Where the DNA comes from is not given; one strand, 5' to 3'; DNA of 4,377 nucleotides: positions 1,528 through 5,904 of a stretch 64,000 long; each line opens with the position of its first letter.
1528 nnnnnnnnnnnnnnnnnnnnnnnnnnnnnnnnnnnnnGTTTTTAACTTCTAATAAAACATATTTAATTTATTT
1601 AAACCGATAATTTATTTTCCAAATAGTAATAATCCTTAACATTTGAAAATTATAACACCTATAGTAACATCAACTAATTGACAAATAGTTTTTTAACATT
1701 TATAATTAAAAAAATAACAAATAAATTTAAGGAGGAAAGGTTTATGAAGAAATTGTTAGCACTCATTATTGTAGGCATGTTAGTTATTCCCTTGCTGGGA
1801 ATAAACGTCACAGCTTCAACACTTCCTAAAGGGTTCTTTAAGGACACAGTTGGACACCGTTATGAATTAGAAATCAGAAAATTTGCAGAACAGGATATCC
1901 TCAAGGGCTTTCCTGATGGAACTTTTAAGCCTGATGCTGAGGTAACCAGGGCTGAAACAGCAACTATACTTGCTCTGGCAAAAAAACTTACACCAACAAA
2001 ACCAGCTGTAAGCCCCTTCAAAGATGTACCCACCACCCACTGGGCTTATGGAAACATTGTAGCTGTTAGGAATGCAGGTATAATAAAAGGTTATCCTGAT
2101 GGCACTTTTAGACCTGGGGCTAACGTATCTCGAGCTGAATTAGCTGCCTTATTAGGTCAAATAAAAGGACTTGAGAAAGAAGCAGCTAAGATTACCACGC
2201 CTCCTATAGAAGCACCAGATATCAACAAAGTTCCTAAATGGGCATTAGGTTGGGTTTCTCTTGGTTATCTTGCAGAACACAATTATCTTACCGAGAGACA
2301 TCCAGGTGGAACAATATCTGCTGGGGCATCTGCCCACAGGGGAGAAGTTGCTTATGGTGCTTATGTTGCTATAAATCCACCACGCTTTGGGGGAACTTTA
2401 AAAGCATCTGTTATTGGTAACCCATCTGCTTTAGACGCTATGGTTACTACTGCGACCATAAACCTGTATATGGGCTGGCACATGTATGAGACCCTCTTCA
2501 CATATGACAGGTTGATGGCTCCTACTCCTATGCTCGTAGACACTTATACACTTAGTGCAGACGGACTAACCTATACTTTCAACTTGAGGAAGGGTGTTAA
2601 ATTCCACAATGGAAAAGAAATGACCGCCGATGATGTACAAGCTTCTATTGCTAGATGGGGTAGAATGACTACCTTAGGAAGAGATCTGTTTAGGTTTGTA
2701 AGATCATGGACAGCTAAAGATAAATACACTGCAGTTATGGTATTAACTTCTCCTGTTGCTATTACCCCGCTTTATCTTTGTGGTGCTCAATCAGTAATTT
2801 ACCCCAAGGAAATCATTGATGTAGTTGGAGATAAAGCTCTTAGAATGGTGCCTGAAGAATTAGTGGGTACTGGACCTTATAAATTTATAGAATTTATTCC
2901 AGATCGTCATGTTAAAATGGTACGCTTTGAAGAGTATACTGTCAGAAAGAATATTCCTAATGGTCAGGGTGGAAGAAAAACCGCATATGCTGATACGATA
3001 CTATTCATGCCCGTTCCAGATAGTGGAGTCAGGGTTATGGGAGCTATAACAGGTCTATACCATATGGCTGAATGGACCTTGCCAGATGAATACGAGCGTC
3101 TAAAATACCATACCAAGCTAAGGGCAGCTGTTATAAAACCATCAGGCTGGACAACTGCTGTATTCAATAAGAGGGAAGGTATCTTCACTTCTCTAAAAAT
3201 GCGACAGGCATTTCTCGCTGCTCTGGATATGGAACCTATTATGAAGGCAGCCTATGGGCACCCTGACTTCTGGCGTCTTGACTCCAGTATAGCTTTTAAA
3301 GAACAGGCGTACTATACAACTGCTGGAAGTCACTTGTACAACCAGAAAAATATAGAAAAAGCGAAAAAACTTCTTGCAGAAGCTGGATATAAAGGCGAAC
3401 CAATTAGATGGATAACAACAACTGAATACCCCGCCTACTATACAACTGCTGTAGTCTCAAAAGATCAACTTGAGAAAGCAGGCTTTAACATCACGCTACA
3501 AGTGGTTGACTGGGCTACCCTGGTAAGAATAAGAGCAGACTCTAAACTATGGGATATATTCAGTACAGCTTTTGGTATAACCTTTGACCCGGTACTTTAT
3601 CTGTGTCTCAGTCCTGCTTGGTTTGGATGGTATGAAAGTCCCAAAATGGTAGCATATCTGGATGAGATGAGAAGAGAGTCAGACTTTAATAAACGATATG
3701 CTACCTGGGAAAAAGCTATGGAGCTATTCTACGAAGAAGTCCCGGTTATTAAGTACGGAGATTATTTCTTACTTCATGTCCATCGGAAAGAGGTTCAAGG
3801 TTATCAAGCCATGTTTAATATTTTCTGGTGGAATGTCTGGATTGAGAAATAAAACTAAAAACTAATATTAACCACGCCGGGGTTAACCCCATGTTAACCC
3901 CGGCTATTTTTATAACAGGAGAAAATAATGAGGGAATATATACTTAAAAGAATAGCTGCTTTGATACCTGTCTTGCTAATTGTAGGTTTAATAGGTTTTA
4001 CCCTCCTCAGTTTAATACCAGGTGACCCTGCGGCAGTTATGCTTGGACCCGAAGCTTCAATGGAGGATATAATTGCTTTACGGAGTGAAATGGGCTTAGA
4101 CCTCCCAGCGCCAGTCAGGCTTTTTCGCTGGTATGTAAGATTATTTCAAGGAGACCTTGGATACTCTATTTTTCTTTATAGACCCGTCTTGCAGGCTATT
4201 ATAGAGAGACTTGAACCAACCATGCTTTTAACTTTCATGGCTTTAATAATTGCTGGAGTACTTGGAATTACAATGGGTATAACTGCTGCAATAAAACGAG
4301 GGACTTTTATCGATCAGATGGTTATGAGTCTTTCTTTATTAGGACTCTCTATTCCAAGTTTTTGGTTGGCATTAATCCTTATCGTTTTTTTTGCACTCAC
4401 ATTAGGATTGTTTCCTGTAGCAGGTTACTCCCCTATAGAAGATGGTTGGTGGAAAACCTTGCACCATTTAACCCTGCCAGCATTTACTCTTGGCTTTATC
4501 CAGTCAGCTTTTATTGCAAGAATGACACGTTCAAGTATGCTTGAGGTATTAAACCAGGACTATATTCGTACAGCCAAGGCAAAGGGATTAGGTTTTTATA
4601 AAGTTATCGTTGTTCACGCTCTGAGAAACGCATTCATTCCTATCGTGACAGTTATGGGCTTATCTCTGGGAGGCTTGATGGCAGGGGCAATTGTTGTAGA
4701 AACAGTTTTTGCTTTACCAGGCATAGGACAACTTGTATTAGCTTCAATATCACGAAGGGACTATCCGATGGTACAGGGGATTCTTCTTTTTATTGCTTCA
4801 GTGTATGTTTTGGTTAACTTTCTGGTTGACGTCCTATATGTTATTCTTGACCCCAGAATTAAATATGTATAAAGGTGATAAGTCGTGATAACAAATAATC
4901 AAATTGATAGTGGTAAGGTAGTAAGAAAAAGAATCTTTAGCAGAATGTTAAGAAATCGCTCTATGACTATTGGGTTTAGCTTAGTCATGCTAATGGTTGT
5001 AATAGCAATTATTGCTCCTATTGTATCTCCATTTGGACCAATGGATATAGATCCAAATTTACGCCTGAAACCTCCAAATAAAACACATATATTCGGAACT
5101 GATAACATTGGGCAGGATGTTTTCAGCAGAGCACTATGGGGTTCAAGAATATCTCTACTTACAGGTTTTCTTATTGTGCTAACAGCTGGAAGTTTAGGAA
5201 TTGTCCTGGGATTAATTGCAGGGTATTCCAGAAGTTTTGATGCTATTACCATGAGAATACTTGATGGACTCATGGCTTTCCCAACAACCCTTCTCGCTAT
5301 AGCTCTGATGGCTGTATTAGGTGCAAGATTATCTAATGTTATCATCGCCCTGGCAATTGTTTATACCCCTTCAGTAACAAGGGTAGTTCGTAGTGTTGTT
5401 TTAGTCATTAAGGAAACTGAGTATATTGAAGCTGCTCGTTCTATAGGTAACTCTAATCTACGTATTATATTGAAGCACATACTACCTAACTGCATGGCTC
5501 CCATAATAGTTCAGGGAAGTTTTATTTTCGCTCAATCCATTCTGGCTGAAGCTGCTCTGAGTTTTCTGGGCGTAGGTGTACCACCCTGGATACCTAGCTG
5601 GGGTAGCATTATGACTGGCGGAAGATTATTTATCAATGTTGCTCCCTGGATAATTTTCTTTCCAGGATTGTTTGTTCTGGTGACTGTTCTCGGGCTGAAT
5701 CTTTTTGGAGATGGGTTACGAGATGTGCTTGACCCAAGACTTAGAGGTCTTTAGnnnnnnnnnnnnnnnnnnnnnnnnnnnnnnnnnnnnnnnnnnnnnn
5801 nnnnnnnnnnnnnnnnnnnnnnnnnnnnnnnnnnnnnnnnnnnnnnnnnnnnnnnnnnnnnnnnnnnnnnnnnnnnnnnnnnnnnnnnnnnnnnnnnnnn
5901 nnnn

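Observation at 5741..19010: Complete single-operon pathway for a pyruvylated, ManNAc-containing secondary cell wall polymer (the SLH-domain anchoring ligand)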

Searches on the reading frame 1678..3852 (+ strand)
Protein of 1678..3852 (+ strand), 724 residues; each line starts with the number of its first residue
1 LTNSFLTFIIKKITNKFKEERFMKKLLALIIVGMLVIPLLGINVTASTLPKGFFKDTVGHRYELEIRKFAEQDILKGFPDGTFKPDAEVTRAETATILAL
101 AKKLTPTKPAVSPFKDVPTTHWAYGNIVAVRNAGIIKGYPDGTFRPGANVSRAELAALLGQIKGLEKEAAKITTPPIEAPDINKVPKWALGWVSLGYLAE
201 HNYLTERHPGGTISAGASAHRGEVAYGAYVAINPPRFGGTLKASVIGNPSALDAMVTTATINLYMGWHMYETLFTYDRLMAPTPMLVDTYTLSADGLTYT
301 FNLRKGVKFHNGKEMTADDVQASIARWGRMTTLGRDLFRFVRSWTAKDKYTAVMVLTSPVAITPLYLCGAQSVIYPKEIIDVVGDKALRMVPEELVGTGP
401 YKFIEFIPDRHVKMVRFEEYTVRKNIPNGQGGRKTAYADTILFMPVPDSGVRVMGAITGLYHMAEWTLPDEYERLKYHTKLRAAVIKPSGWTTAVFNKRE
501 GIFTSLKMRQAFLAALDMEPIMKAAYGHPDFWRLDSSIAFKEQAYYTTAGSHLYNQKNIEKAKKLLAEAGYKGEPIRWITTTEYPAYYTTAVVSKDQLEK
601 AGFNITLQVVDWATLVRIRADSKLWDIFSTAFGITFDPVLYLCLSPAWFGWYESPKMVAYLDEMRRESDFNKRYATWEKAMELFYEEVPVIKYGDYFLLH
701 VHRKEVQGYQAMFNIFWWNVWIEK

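Call 8: search_protein_families(library=pfam, proteins=[window:1678-3852:+])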
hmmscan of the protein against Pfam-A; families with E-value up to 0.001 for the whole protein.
window:1678-3852:+ (724 aa): 2 families
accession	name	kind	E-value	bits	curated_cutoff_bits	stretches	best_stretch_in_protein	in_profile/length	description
PF00496.27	SBP_bac_5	-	1.3e-61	209.2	32.4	1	282-637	2-351/368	Bacterial extracellular solute-binding proteins, family 5 Middle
PF00395.25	SLH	-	3.2e-24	85.1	20.8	2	113-156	1-44/44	S-layer homology domain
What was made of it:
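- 1744..3852 (+): SLH-domain solute-binding protein (SBP_bac_5), a predicted client of the polymer. Its permease genes (3928-5754) converge on csaB. SLH at 85.1 bits (2 repeats) plus SBP_bac_5 at 209 bits (call 8).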

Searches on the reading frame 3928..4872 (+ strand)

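Call 4: search_protein_families(library=pfam, proteins=[window:3928-4872:+])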
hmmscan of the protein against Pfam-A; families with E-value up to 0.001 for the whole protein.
window:3928-4872:+ (314 aa): 2 families
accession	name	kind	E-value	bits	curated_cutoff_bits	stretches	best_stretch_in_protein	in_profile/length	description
PF00528.27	BPD_transp_1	-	1.3e-44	152.6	26.4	1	113-312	1-183/184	Binding-protein-dependent transport system inner membrane component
PF19300.4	BPD_transp_1_N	-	5.3e-11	43.2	23.8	1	1-76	1-76/114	Binding-prot-dependent transport system membrane comp, N-term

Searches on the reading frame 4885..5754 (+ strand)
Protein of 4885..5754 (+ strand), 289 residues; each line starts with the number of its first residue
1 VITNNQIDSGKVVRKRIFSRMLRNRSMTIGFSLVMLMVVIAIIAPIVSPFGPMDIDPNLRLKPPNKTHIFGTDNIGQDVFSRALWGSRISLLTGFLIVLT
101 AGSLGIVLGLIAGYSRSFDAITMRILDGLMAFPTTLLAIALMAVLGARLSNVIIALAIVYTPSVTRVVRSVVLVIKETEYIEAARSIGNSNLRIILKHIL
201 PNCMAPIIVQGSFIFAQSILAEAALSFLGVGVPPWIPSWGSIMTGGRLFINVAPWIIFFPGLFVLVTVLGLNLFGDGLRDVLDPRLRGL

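Call 4: search_protein_families(library=pfam, proteins=[window:4885-5754:+])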
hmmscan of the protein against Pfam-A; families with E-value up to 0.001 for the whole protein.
window:4885-5754:+ (289 aa): 2 families
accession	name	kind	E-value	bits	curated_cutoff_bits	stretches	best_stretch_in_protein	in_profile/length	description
PF00528.27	BPD_transp_1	-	4.1e-27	95.6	26.4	1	105-287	1-183/184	Binding-protein-dependent transport system inner membrane component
PF12911.12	OppC_N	-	1.4e-08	34.9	23.9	1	15-64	4-53/53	N-terminal TM domain of oligopeptide transport permease C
